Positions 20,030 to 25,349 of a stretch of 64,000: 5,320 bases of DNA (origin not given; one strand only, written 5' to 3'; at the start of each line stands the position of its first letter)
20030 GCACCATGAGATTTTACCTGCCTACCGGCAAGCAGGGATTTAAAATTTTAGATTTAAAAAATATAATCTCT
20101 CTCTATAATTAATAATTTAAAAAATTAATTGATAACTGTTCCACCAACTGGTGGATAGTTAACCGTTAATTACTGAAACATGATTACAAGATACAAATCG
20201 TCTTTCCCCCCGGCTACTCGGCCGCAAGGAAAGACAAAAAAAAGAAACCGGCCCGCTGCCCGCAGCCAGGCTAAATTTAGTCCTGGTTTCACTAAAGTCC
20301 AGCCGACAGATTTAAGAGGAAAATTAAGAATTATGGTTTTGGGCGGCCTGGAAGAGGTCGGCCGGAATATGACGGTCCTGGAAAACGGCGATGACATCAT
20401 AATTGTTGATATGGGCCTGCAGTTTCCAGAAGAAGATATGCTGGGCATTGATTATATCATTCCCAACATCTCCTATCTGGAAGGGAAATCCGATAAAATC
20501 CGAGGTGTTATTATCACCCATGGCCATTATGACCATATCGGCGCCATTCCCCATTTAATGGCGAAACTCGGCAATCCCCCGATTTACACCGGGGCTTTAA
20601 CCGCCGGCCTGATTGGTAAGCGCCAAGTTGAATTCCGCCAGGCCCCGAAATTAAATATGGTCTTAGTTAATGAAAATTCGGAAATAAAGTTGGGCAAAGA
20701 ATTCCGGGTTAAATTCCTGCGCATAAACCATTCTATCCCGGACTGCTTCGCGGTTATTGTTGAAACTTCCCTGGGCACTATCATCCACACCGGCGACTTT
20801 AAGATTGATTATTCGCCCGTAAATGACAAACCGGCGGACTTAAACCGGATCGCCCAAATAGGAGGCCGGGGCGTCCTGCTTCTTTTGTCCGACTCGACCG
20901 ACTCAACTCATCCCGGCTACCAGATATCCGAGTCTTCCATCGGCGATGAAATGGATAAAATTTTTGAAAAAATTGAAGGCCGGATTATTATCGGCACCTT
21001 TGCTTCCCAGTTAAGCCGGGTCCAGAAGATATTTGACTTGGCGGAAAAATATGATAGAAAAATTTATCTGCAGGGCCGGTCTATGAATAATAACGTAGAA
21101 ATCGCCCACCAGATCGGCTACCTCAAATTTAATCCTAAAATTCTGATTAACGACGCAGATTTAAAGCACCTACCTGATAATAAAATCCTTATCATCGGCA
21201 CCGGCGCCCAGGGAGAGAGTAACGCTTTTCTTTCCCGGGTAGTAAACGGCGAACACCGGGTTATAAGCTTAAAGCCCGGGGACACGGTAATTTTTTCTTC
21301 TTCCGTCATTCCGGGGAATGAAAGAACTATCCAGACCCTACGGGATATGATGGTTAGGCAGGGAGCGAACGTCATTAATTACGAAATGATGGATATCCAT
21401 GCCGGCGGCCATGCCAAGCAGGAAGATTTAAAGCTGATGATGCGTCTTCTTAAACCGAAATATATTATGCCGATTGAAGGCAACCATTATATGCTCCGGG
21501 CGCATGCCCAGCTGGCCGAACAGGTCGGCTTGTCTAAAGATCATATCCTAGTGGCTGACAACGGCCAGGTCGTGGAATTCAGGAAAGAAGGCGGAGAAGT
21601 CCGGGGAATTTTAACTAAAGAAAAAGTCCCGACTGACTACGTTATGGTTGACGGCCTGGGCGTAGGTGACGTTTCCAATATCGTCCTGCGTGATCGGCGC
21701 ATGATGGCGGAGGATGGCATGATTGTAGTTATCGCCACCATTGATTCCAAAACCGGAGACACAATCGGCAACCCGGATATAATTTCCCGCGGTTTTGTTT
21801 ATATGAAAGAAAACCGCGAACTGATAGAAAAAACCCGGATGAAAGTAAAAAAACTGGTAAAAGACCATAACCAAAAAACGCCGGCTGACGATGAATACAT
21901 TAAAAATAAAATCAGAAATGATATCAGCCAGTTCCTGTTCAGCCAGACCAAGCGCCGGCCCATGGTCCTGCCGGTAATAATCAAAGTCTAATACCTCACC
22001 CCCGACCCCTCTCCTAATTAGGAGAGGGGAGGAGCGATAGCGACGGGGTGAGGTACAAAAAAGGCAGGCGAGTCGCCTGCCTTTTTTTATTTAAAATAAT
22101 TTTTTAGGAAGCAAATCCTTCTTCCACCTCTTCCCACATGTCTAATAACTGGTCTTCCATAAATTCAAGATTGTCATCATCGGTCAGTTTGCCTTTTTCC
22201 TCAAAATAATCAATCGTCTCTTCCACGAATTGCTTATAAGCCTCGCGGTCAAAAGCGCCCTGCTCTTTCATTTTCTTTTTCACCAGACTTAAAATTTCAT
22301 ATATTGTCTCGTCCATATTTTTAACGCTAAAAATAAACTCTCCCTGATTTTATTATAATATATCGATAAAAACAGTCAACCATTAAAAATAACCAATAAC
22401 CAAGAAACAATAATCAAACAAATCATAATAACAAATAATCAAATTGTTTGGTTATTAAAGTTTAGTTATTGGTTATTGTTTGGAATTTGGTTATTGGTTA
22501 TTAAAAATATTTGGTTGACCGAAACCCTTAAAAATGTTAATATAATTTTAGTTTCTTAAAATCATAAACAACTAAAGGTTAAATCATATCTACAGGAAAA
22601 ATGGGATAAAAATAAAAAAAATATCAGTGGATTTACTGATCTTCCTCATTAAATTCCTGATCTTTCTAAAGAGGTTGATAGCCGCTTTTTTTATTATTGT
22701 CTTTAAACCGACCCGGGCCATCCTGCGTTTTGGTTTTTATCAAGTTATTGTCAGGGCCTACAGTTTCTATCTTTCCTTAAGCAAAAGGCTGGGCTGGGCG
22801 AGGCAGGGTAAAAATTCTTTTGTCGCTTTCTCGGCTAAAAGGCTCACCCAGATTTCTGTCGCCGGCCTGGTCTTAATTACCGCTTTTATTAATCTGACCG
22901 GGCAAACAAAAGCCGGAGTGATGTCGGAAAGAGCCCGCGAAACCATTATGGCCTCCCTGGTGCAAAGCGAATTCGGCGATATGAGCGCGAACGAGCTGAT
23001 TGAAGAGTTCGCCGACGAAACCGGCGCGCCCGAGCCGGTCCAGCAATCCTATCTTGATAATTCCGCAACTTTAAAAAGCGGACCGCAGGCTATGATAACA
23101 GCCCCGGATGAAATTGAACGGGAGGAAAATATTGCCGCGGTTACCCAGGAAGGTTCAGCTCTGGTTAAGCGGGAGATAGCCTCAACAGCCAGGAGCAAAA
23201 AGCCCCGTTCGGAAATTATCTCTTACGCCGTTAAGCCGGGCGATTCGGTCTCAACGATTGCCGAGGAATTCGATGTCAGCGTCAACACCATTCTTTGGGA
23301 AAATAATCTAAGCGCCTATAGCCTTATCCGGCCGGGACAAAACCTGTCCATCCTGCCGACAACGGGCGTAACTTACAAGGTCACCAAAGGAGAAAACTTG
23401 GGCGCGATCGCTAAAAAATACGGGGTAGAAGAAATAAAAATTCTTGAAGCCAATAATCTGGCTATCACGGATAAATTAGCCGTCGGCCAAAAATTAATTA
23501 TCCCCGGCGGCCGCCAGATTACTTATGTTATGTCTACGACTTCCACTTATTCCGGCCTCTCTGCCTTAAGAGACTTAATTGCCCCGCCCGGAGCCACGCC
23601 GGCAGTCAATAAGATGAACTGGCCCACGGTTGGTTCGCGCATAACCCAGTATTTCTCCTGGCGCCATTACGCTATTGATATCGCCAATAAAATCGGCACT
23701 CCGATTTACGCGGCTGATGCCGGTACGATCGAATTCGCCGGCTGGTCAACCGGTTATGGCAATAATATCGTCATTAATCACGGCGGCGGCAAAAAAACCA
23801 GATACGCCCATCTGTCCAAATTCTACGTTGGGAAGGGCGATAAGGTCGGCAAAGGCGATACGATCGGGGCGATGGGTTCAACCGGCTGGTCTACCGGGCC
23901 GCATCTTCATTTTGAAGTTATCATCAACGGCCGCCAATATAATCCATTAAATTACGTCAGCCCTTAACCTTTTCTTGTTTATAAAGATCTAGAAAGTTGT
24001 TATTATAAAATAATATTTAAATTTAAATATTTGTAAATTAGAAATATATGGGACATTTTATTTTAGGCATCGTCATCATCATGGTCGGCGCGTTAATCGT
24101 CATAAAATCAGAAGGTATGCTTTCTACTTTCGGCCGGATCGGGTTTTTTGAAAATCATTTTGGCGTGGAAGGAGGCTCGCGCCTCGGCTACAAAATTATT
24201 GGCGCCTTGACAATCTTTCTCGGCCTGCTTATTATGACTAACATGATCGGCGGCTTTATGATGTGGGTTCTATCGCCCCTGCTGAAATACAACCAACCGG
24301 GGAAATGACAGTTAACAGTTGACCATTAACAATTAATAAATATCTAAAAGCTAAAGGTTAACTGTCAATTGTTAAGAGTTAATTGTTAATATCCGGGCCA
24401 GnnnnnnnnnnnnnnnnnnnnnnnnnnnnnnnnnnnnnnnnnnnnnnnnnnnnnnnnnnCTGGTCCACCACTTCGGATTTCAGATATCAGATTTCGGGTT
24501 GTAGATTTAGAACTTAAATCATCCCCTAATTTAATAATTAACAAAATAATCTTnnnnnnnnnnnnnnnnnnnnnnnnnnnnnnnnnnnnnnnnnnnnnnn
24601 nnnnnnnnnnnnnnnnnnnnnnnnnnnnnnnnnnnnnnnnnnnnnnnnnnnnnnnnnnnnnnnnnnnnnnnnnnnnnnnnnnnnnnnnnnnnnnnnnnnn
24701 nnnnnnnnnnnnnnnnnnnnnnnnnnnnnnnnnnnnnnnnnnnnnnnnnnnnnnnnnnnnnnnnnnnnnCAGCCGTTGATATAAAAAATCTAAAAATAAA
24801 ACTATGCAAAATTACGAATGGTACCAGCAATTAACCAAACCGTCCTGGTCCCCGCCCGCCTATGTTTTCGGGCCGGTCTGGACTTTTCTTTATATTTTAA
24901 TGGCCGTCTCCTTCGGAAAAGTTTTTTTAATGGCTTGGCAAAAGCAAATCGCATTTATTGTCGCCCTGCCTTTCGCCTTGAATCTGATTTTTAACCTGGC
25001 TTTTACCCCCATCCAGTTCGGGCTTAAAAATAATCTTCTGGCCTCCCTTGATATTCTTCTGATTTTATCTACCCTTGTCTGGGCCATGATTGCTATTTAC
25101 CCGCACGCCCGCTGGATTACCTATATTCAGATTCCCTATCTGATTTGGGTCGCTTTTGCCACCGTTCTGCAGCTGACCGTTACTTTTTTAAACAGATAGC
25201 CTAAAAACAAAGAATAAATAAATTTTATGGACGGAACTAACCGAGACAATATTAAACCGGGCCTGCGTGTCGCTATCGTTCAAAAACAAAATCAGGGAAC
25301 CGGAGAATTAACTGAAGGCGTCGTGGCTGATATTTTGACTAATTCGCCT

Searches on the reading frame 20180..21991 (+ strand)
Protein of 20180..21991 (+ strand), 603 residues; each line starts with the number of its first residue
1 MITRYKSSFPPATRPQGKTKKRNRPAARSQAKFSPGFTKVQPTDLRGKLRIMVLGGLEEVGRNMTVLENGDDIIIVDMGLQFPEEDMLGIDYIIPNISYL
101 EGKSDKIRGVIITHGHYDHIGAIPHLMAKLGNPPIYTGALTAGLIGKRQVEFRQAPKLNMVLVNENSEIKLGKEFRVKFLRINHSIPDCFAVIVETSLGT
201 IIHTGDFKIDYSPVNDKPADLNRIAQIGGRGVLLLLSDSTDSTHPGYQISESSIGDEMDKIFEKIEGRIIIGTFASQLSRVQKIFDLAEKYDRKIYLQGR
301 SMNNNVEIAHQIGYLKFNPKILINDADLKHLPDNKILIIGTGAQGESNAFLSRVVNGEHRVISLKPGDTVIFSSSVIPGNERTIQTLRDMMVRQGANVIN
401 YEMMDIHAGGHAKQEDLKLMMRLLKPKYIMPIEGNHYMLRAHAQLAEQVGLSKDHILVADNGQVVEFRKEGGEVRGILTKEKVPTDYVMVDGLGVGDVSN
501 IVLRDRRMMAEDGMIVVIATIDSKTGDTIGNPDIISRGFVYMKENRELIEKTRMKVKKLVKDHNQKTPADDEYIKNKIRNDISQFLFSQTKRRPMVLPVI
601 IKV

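Call 12: search_protein_families(library=pfam, proteins=[window:20180-21991:+])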
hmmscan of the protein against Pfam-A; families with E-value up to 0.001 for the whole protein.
window:20180-21991:+ (603 aa): 5 families
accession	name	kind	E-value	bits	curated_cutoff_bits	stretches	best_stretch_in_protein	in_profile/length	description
PF22505.1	RNase_J_b_CASP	-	3e-44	150.3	27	1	266-387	1-122/126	Ribonuclease J, beta-CASP domain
PF17770.6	RNase_J_C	-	2.8e-34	118.6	23.8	1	502-603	1-102/102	Ribonuclease J C-terminal domain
PF00753.33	Lactamase_B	-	1.2e-15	58.5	22.7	1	60-212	4-155/196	Metallo-beta-lactamase superfamily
PF12706.13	Lactamase_B_2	-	9.2e-11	42.2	27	1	105-208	29-144/200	Beta-lactamase superfamily domain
PF07521.17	RMMBL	-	1.3e-07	31.9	21.6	1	405-450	10-57/63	Zn-dependent metallo-hydrolase RNA specificity domain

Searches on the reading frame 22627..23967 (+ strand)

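Call 12: search_protein_families(library=pfam, proteins=[window:22627-23967:+])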
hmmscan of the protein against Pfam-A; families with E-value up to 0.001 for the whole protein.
window:22627-23967:+ (446 aa): 5 families
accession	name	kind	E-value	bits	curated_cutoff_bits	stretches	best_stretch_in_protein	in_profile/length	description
PF01551.29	Peptidase_M23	-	1.1e-33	115.7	28.7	1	347-440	3-96/96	Peptidase family M23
PF01476.26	LysM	-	4.5e-24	84.6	20.9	2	250-293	1-43/43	LysM domain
PF23473.1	LysM3_LYK4_5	-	1.2e-15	57.7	29.3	2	198-234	3-38/48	LYK4/5 LysM3 domain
PF23446.1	LysM1_NFP_LYK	-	5.3e-07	30.8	36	0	248-293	6-54/60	NFP/LYK LysM1 domain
PF23462.1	LysM3_NFP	-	0.0001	23.2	28.1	0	198-228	3-33/48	NFP LysM3 domain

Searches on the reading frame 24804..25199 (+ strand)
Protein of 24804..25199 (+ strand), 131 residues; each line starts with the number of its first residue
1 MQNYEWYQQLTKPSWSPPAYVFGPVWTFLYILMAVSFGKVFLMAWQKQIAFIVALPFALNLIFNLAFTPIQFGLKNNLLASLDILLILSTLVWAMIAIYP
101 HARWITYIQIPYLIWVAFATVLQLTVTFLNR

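Call 50: search_protein_families(library=ncbifam, proteins=[window:24804-25199:+], max_evalue=0.001)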
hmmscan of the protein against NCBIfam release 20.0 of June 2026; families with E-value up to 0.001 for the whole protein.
window:24804-25199:+ (131 aa): 1 family
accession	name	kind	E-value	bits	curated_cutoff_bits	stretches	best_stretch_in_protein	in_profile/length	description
NF047825.1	T-richsensTspOAlph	equivalog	9.9e-21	74.5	180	1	4-130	26-148/152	tryptophan-rich sensory protein TspO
